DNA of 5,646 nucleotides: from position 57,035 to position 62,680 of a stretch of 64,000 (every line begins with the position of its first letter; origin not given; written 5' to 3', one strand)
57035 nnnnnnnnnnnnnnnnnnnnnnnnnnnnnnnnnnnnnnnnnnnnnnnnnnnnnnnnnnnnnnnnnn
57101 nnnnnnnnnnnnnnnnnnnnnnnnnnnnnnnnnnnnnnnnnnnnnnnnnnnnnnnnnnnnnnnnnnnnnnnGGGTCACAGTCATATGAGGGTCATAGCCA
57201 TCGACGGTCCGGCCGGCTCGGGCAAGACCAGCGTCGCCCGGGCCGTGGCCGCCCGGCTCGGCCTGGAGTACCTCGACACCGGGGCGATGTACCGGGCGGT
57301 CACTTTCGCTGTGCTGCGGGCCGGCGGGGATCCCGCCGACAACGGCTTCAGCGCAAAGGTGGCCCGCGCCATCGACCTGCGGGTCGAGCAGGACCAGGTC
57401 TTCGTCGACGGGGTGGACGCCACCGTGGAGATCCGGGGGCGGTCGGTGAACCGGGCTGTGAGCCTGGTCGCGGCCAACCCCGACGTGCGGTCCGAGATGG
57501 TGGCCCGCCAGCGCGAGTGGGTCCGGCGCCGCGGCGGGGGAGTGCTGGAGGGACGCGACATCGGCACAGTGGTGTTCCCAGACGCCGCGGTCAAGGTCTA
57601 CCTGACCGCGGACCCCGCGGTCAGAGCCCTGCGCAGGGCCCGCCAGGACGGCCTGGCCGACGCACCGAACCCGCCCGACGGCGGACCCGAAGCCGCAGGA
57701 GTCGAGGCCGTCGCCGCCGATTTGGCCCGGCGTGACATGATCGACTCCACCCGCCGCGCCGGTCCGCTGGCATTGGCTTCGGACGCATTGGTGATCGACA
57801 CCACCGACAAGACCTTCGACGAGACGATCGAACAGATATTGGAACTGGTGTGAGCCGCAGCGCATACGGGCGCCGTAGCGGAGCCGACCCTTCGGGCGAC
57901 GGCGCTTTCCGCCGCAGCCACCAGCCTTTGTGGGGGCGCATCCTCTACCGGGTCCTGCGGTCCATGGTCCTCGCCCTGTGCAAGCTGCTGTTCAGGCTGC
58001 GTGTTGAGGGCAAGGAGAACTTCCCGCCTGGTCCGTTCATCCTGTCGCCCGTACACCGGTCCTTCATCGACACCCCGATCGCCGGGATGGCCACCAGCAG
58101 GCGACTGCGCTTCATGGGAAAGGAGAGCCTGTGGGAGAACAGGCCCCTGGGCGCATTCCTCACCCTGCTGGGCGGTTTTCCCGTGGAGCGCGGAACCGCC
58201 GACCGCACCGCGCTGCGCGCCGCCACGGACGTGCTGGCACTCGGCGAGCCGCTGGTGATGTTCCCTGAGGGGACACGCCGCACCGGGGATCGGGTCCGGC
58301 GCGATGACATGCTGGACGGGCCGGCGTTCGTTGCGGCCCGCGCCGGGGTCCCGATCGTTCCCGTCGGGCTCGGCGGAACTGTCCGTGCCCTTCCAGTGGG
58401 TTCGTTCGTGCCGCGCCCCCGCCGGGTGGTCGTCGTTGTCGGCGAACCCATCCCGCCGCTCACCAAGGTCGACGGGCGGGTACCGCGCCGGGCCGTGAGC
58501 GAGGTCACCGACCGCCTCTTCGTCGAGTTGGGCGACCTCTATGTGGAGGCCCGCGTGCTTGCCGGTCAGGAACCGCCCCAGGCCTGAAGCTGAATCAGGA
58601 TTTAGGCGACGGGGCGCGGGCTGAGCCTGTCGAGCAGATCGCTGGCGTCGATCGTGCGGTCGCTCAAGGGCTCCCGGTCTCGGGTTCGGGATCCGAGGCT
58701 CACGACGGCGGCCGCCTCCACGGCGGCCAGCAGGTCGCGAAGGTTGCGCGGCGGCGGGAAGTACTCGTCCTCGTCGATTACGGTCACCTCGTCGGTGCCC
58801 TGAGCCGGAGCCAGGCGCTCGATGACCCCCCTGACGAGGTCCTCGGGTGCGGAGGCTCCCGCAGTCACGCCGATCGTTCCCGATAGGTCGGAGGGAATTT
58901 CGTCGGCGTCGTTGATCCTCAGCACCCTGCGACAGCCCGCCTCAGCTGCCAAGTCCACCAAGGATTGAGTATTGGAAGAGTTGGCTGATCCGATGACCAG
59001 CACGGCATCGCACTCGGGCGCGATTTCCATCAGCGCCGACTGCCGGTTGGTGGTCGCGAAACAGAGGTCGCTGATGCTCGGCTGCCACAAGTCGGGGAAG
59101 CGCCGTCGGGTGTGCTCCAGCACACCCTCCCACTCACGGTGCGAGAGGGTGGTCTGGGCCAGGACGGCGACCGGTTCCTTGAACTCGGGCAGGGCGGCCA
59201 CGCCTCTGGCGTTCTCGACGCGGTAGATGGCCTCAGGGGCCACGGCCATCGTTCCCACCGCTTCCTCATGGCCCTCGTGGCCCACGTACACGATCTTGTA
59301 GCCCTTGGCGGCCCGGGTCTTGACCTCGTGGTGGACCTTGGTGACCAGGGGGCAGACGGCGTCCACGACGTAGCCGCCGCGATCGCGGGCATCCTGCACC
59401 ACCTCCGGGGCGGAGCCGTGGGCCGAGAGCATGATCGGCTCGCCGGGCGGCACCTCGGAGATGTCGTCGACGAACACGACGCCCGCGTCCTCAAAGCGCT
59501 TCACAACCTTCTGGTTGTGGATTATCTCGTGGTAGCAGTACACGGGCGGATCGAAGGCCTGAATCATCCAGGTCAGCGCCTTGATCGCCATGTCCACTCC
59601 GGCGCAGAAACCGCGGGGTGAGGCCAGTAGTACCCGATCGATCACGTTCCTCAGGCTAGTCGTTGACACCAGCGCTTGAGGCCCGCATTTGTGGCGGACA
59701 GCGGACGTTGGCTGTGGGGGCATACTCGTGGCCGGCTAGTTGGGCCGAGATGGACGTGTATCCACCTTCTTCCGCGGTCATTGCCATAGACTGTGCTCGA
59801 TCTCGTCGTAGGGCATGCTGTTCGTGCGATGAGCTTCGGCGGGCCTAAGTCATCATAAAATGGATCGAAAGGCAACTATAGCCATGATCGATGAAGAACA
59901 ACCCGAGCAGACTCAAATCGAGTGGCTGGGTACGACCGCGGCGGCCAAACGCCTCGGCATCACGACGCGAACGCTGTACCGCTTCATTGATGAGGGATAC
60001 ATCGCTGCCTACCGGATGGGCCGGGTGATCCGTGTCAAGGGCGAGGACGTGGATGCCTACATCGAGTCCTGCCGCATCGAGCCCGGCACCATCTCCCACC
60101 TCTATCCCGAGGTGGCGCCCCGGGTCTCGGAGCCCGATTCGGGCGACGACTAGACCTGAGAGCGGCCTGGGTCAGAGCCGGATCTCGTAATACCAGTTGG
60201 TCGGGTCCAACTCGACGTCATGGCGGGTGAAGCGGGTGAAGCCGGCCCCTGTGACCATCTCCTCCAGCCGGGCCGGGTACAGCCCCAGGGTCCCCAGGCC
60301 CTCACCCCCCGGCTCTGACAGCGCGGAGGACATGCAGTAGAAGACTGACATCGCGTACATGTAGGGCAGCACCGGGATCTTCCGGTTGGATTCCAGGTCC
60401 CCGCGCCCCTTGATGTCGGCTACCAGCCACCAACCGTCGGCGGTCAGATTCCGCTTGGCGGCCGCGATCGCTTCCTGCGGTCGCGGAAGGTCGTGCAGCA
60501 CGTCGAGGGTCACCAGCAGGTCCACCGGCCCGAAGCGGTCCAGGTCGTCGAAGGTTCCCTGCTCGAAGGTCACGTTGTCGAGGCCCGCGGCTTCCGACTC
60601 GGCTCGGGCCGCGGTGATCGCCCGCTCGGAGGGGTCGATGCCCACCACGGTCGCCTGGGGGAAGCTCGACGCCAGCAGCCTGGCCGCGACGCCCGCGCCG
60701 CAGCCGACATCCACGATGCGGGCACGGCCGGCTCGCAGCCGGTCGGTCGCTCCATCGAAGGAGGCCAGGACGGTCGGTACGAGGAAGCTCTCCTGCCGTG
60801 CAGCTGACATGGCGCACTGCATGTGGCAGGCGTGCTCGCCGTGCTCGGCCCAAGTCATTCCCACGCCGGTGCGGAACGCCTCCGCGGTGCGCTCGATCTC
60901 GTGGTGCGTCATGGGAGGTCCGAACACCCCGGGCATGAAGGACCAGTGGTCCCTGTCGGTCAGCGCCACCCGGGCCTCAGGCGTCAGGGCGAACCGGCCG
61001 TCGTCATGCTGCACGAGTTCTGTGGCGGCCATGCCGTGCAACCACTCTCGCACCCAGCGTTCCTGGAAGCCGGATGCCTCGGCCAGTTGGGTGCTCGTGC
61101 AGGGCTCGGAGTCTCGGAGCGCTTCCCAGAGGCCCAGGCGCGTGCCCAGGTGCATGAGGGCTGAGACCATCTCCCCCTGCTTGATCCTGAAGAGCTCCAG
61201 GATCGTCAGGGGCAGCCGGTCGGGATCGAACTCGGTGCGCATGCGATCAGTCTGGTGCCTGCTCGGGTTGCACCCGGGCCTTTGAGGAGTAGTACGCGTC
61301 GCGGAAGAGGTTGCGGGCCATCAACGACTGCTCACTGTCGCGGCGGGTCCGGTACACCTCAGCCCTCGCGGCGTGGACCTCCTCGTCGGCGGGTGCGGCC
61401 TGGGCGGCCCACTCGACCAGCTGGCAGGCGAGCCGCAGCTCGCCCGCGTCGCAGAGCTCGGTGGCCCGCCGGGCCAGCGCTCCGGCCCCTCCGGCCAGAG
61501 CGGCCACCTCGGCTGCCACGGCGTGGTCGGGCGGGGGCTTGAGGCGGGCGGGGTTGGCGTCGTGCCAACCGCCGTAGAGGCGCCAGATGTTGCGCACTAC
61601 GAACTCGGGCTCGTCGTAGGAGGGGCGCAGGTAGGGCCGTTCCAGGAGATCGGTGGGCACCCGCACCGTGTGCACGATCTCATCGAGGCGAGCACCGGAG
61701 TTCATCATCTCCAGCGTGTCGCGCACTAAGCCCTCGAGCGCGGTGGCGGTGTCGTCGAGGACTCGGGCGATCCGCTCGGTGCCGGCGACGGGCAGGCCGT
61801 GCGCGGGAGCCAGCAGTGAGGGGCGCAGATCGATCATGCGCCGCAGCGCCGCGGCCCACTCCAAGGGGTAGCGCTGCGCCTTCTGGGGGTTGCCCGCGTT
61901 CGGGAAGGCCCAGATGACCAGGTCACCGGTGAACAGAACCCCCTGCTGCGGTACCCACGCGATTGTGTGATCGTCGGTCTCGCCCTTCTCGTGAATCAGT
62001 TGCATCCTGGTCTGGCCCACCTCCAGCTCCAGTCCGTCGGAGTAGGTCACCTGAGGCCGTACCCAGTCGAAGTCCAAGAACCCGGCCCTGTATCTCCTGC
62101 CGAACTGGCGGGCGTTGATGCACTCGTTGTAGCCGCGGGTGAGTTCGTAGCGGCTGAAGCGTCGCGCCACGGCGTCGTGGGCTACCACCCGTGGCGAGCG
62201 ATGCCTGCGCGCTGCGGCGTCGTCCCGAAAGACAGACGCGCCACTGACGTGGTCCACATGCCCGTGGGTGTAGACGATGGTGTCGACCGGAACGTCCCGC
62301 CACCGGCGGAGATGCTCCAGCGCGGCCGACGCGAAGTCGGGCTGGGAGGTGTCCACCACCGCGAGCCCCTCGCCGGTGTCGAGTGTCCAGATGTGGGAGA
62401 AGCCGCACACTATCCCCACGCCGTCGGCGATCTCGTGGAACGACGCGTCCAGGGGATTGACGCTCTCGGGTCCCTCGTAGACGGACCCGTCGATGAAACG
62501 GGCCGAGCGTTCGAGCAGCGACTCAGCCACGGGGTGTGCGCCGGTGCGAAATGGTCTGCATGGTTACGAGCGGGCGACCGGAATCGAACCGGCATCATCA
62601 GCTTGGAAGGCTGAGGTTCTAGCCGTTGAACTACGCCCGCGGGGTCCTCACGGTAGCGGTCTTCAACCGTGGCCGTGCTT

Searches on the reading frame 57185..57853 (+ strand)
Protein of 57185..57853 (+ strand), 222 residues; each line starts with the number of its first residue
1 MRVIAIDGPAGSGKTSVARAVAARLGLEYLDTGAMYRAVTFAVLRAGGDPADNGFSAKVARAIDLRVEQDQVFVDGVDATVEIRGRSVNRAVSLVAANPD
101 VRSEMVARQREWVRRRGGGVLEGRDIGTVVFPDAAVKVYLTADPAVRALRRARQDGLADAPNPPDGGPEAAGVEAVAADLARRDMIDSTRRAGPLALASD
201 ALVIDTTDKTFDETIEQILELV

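Call 40: search_protein_families(library=pfam, proteins=[window:57185-57853:+], max_evalue=0.0001)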
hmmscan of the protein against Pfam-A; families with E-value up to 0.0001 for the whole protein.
window:57185-57853:+ (222 aa): 4 families
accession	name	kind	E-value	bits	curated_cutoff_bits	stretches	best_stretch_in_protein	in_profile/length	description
PF02224.24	Cytidylate_kin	-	1.6e-66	224.5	26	1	4-221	1-208/211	Cytidylate kinase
PF13189.12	Cytidylate_kin2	-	4.5e-08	33.9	28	1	3-157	1-134/176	Cytidylate kinase-like family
PF13238.12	AAA_18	-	8.6e-06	26.7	29.4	0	4-154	1-111/128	AAA domain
PF13207.12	AAA_17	-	8.7e-05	23.3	27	0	8-85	2-87/136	AAA domain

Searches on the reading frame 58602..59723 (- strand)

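Call 40: search_protein_families(library=pfam, proteins=[window:58602-59723:-], max_evalue=0.0001)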
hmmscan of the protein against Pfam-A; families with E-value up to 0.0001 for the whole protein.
window:58602-59723:- (373 aa): 1 family
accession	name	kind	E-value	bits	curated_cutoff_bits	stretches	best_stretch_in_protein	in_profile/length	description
PF02401.23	LYTB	-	5.6e-80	268.9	24.5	1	31-304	1-266/267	LytB protein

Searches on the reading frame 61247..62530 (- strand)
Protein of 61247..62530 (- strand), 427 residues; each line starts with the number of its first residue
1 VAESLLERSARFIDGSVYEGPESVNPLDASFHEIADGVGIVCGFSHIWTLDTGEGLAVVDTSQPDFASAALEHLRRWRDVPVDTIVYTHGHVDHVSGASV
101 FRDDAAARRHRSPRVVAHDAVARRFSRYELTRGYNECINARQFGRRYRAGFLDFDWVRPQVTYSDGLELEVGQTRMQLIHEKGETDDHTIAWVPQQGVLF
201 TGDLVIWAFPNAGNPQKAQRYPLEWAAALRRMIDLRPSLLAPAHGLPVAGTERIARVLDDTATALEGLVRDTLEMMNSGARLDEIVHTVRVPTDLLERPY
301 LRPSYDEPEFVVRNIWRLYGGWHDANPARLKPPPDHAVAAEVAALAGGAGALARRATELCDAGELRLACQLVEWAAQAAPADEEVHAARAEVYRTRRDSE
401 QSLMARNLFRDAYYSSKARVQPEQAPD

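Call 40: search_protein_families(library=pfam, proteins=[window:61247-62530:-], max_evalue=0.0001)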
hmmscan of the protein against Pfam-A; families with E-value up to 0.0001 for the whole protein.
window:61247-62530:- (427 aa): 3 families
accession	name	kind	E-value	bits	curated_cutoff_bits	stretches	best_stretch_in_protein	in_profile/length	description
PF14863.12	Alkyl_sulf_dimr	-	2.2e-32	112.8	26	1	283-414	3-134/139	Alkyl sulfatase dimerisation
PF00753.33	Lactamase_B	-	8.5e-18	65.4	22.7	1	42-244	3-196/196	Metallo-beta-lactamase superfamily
PF12706.13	Lactamase_B_2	-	2.8e-07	30.8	27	1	64-129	9-74/200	Beta-lactamase superfamily domain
